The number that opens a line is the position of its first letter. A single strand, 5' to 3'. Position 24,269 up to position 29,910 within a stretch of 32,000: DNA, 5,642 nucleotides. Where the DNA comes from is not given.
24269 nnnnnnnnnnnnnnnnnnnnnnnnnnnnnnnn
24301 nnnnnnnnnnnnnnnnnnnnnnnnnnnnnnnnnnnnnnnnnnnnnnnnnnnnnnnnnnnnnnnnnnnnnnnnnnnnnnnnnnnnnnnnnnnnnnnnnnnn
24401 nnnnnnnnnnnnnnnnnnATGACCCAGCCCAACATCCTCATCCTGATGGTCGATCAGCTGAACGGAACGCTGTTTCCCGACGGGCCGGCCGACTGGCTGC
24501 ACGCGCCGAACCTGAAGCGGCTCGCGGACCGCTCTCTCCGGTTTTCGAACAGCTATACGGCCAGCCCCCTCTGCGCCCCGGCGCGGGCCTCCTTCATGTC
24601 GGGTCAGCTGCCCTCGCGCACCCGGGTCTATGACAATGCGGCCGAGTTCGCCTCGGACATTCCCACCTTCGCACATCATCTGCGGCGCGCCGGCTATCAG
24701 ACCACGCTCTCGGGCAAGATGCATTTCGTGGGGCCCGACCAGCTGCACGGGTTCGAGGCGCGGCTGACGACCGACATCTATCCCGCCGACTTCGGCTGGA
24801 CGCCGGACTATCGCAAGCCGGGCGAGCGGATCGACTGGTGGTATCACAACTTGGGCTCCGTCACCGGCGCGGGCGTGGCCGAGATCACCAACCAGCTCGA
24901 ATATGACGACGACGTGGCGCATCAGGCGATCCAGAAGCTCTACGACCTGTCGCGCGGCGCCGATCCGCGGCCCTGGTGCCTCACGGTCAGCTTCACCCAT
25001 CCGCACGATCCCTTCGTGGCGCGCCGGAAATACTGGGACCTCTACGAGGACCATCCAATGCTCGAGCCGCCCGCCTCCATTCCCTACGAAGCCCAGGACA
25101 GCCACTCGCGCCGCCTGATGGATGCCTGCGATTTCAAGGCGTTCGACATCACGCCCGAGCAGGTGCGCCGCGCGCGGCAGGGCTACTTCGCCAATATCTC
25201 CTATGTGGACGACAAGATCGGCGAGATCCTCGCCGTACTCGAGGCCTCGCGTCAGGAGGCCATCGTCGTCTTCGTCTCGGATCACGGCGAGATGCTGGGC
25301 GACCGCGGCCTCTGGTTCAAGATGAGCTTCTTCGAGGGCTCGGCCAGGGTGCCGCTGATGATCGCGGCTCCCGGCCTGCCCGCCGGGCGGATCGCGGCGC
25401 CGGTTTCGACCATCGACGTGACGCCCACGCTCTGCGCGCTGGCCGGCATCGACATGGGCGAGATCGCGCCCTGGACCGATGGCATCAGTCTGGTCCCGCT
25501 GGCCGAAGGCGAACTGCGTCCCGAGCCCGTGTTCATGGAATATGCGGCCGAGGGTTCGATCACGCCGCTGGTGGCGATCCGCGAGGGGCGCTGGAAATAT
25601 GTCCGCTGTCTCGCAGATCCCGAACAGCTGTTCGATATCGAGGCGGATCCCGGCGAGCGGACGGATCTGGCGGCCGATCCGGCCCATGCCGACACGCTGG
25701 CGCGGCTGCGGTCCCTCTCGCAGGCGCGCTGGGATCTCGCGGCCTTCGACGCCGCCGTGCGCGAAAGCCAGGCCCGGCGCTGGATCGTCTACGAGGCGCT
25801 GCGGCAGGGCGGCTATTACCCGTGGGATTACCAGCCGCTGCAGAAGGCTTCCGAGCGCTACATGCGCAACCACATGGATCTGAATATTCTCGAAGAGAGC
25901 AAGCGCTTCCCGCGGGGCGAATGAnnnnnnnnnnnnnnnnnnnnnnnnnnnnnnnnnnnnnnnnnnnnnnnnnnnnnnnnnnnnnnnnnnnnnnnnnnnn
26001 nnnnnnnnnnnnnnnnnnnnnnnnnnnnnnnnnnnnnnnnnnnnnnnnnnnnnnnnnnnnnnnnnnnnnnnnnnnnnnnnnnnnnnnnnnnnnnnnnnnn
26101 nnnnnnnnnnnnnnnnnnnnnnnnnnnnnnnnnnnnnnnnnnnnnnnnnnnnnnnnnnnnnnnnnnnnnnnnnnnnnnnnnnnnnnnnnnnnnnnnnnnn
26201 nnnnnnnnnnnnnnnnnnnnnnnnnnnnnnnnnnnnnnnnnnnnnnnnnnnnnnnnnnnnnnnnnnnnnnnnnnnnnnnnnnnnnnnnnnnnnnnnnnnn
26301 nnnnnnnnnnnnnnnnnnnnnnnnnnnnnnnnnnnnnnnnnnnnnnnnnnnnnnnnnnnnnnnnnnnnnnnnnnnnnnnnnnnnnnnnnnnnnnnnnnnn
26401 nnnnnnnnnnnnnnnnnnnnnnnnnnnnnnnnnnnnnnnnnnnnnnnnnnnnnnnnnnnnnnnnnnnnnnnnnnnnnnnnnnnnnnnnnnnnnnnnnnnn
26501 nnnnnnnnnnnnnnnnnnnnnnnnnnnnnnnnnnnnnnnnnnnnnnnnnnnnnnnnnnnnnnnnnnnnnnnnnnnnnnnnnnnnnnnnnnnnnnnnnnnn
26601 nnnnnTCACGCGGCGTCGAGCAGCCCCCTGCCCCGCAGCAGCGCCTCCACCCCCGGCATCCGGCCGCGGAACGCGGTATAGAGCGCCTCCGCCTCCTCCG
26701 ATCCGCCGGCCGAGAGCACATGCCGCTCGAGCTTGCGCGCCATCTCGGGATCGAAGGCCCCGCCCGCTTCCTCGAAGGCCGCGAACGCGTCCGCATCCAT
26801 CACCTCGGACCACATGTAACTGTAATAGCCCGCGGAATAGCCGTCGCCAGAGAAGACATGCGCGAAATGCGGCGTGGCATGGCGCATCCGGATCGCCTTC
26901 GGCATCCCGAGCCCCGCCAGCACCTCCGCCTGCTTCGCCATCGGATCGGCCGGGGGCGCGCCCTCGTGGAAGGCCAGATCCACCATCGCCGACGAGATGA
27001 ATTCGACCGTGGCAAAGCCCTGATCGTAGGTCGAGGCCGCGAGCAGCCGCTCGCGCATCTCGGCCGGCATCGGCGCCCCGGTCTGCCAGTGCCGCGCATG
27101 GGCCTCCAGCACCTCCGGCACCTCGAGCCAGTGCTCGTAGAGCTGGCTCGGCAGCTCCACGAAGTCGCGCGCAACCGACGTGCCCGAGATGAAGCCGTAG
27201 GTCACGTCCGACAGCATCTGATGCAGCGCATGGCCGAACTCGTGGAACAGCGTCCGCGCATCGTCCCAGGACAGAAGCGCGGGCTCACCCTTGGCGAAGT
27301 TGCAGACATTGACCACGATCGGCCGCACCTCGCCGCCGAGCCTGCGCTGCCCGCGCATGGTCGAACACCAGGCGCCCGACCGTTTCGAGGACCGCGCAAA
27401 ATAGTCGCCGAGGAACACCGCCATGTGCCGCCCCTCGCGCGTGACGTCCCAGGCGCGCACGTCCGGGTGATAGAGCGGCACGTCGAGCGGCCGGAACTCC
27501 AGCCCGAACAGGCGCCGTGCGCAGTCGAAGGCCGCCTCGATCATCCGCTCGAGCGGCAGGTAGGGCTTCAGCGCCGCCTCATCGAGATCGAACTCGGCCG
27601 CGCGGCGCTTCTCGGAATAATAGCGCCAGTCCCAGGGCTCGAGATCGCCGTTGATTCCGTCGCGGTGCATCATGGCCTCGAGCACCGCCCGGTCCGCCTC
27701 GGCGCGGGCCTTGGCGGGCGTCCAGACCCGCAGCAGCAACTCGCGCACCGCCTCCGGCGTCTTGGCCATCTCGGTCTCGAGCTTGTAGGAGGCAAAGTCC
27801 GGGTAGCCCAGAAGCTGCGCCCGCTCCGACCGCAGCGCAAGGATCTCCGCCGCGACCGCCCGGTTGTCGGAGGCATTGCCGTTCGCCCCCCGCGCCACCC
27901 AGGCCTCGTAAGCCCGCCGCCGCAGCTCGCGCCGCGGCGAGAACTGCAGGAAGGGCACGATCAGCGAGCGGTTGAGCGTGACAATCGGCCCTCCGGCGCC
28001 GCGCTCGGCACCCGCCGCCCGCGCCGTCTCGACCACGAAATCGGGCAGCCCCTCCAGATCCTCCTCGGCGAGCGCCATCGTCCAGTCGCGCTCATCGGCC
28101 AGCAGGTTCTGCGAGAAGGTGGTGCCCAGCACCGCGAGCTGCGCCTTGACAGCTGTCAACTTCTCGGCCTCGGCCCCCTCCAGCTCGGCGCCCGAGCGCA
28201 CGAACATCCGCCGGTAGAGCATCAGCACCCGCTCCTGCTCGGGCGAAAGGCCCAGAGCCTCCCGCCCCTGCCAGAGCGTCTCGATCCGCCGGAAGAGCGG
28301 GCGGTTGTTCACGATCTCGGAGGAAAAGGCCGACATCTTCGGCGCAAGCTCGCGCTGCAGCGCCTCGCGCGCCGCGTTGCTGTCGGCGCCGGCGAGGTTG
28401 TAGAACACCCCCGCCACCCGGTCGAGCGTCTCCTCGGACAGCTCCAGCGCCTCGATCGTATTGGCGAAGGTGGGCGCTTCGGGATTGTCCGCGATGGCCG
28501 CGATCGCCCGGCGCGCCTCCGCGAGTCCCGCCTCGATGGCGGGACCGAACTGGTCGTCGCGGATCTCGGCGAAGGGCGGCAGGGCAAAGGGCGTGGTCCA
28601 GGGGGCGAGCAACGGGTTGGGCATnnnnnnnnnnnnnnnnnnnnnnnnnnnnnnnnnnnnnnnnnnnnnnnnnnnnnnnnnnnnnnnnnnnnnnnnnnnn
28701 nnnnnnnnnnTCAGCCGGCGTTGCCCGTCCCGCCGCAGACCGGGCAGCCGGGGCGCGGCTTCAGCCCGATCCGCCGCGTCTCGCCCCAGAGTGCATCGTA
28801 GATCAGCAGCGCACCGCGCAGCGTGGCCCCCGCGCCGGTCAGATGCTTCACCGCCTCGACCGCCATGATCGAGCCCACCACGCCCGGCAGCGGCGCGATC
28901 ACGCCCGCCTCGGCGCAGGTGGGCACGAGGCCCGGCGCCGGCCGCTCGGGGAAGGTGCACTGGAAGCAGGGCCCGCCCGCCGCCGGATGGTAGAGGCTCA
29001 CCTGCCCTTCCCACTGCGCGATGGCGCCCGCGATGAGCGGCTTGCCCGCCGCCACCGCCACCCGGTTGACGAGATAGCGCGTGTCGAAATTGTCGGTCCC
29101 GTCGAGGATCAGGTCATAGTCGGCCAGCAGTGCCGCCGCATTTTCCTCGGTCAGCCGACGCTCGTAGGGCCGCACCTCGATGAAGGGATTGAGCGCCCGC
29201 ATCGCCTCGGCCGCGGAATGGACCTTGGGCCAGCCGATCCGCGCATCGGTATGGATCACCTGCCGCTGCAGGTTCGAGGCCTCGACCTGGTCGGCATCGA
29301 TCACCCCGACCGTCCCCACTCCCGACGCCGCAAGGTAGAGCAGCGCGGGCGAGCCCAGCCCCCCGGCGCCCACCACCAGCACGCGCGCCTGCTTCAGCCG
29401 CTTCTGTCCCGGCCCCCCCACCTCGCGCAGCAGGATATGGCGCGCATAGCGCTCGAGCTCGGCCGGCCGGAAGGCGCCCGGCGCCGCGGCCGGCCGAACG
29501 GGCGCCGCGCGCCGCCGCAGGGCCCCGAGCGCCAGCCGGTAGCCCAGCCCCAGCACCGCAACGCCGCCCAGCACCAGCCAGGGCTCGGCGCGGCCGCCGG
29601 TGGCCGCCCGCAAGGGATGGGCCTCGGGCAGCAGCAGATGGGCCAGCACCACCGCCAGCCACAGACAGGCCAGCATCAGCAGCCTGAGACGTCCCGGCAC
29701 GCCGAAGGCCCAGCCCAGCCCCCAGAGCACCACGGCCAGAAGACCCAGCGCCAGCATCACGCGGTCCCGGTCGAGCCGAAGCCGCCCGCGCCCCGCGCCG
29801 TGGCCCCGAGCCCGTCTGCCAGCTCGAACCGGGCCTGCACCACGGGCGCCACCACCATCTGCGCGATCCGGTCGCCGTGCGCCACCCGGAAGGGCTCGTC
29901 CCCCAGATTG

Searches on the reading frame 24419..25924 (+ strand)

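Call 47: search_protein_families(library=pfam, proteins=[window:24419-25924:+], max_evalue=0.0001)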
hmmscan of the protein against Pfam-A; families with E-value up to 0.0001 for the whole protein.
window:24419-25924:+ (501 aa): 4 families
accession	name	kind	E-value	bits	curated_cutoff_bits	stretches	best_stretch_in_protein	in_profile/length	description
PF00884.28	Sulfatase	-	1e-41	143.7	25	1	4-344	1-301/301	Sulfatase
PF12411.13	Choline_sulf_C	-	2.3e-20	72.6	27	1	446-497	2-53/53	Choline sulfatase enzyme C terminal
PF16347.10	SGSH_C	-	3.3e-13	50.5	29.3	1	294-431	1-145/154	N-sulphoglucosamine sulphohydrolase, C-terminal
PF01663.27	Phosphodiest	-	2.6e-08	34.3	23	1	7-290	2-220/342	Type I phosphodiesterase / nucleotide pyrophosphatase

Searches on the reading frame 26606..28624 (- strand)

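Call 17: search_protein_families(library=pfam, proteins=[window:26606-28624:-], max_evalue=0.001)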
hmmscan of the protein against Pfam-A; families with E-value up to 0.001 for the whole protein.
window:26606-28624:- (672 aa): 2 families
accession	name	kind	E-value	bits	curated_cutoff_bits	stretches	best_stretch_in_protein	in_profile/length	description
PF01432.26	Peptidase_M3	-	3e-112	376.7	27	1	226-667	2-456/457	Peptidase family M3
PF19310.4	TOP_N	-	0.00012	22.4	27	1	50-151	20-121/123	Neurolysin/Thimet oligopeptidase, N-terminal domain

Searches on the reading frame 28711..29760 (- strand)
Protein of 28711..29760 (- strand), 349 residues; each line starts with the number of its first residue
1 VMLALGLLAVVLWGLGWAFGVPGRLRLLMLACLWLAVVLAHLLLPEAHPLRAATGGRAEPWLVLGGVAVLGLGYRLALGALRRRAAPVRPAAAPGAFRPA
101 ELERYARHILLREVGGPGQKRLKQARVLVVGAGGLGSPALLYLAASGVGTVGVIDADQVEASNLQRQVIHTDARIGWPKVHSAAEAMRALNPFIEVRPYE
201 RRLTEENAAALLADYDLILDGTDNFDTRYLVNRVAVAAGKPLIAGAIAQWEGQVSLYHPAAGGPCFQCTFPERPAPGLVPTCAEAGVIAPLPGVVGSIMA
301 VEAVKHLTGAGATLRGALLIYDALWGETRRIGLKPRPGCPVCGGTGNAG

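Call 17: search_protein_families(library=pfam, proteins=[window:28711-29760:-], max_evalue=0.001)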
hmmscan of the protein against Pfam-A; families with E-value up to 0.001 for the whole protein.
window:28711-29760:- (349 aa): 1 family
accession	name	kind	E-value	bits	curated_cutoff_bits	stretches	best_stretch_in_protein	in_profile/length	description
PF00899.27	ThiF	-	8.5e-79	264.5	28.1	1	105-341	1-238/238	ThiF family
